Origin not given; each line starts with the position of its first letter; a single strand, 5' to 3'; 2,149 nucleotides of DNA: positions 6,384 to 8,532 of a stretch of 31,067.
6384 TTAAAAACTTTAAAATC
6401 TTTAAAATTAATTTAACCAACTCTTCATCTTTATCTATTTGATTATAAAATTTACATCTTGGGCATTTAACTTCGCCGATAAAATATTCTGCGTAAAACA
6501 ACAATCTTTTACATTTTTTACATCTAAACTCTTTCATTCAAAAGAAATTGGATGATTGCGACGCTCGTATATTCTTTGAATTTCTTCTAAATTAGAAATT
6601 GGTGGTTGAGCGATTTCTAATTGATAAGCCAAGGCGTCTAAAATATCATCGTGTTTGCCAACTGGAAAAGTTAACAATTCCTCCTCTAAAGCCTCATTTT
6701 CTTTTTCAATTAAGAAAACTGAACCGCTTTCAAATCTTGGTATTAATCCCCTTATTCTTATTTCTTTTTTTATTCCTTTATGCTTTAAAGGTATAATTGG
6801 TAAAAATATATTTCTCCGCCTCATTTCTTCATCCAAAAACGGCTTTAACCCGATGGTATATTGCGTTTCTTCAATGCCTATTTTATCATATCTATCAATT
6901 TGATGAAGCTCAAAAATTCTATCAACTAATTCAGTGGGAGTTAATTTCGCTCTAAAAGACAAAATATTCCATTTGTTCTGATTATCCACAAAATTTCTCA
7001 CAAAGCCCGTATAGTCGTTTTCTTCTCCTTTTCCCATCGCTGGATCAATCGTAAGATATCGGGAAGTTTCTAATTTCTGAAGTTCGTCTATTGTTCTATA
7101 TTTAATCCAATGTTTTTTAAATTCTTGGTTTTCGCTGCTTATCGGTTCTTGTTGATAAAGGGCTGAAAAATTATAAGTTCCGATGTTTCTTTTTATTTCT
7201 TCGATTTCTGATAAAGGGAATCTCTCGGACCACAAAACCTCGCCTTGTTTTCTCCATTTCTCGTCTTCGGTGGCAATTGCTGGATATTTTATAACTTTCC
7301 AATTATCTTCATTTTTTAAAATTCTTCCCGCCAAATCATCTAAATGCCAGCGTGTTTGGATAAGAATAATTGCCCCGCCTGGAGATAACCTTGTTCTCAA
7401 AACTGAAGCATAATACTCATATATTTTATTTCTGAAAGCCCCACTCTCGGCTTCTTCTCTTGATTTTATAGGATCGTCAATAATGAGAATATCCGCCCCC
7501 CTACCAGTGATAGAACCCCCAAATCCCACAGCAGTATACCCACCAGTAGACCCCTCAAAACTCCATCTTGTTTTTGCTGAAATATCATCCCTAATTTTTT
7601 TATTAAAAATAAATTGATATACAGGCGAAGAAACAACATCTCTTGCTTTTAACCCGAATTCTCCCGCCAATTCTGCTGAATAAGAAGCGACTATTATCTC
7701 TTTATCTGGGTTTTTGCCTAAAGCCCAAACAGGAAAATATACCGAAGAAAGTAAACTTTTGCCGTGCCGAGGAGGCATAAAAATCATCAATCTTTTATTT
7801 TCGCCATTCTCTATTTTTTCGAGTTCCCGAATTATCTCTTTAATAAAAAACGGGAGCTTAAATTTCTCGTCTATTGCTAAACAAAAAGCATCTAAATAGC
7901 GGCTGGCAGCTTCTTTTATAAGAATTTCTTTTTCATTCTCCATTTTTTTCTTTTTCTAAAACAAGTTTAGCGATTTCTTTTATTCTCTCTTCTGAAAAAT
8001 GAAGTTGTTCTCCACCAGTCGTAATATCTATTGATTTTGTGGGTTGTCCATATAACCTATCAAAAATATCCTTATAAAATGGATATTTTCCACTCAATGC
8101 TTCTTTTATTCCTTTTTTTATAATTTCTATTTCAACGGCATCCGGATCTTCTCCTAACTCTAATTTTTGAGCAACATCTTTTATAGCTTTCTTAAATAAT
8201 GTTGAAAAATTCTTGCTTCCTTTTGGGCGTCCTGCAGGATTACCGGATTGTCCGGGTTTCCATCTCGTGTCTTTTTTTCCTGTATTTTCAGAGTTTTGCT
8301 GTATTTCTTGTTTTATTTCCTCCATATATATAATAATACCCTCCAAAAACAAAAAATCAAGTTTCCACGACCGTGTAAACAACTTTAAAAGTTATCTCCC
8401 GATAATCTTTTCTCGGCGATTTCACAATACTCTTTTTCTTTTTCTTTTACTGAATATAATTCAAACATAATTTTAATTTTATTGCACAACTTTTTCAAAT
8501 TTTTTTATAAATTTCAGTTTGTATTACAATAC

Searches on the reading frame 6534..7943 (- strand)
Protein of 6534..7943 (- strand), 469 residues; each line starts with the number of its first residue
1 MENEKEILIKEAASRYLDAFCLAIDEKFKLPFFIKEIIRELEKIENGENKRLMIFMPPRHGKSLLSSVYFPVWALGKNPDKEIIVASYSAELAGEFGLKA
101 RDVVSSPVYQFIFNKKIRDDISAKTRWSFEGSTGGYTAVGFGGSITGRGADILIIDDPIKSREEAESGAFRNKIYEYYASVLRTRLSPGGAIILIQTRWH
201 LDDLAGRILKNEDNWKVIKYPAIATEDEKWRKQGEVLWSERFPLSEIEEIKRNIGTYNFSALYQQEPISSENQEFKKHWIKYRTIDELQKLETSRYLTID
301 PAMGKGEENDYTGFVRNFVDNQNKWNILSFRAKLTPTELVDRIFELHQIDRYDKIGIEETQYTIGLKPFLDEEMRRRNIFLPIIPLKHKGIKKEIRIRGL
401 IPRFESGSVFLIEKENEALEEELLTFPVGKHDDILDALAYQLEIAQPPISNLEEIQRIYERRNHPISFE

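Call 11: search_protein_families(library=phrogs, proteins=[window:6534-7943:-], max_evalue=0.001)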
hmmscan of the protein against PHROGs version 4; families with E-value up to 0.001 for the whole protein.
window:6534-7943:- (469 aa): 4 families
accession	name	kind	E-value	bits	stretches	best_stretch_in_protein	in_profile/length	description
phrog_38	-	head and packaging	4.7e-112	377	1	6-458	266-714/760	terminase large subunit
phrog_4758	-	head and packaging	3.4e-68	230.6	1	13-228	16-241/243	terminase large subunit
phrog_30251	-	head and packaging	5.3e-32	111.9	1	10-288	14-294/799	terminase large subunit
phrog_5573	-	head and packaging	3.2e-25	90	1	212-445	9-234/250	terminase large subunit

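Call 12: search_protein_families(library=pfam, proteins=[window:6534-7943:-], max_evalue=0.01)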
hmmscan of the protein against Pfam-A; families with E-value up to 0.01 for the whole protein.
window:6534-7943:- (469 aa): 1 family
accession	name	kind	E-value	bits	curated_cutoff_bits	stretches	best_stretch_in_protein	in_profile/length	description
PF03237.21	Terminase_6N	-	1.6e-12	48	22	1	54-249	2-191/215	Terminase large subunit, T4likevirus-type, N-terminal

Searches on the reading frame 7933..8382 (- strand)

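Call 40: search_protein_families(library=phrogs, proteins=[window:7933-8382:-], max_evalue=0.001)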
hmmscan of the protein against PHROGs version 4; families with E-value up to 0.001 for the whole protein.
window:7933-8382:- (149 aa): 2 families
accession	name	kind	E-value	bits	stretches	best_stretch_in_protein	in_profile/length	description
phrog_26239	-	unknown function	1.2e-09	39.7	1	37-106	17-87/146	-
phrog_4114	-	unknown function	6.5e-07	30.4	1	37-65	6-34/123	-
